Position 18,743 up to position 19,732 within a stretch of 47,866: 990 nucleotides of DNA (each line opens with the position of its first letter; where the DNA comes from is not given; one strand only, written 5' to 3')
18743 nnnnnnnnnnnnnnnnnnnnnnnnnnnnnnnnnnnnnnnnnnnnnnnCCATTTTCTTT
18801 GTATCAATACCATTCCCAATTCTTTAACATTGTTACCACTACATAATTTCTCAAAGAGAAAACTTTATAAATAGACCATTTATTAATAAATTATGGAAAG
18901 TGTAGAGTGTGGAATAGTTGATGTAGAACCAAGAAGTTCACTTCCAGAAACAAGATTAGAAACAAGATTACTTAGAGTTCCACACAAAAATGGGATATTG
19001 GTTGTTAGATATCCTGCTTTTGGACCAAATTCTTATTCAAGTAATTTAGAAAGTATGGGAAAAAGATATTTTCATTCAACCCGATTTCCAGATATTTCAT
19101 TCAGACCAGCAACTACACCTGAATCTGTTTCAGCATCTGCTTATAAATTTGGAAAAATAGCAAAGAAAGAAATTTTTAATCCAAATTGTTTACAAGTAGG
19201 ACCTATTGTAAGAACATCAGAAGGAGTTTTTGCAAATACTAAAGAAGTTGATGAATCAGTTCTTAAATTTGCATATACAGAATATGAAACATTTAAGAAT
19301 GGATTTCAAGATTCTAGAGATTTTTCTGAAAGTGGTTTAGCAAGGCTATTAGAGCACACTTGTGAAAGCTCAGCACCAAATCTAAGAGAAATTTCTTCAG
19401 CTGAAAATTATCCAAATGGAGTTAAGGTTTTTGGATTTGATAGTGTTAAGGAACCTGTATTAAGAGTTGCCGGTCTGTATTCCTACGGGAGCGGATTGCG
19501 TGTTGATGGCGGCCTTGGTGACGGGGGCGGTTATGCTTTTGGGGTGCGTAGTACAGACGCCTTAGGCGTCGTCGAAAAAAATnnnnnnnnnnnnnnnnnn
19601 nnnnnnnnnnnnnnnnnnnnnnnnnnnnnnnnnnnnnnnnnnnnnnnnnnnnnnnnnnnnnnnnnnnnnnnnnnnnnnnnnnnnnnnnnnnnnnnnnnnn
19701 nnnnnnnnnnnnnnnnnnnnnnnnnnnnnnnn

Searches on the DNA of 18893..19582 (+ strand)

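Call 51: search_rna_families(sources=[L016, L017, L018], threshold=gathering)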
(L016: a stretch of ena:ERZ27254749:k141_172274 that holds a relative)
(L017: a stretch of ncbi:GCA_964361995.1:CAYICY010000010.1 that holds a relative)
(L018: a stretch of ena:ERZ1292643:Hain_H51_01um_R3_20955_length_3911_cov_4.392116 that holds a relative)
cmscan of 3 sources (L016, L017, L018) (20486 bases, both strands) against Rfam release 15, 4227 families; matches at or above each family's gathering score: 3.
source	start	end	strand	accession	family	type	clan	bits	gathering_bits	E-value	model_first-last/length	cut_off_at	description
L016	4792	4998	+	RF03019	RT-16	Gene; sRNA;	-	82.7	50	6.6e-12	1-158/158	no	RT-16 RNA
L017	4836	5084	+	RF03019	RT-16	Gene; sRNA;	-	61.3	50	1.8e-07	1-158/158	no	RT-16 RNA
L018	2284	2532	+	RF03019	RT-16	Gene; sRNA;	-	61.3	50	1.8e-07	1-158/158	no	RT-16 RNA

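Call 85: search_rna_families(sources=[L034, L035], threshold=gathering)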
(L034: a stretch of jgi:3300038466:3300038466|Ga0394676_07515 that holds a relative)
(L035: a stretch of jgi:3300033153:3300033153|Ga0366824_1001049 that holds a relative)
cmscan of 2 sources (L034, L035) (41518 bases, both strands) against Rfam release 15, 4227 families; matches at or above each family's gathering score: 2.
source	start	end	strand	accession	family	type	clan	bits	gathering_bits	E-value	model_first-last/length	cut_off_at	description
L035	10808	10962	+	RF03019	RT-16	Gene; sRNA;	-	79.5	50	6.3e-11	1-158/158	no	RT-16 RNA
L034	10804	11042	+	RF03019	RT-16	Gene; sRNA;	-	68.3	50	1.3e-08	1-158/158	no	RT-16 RNA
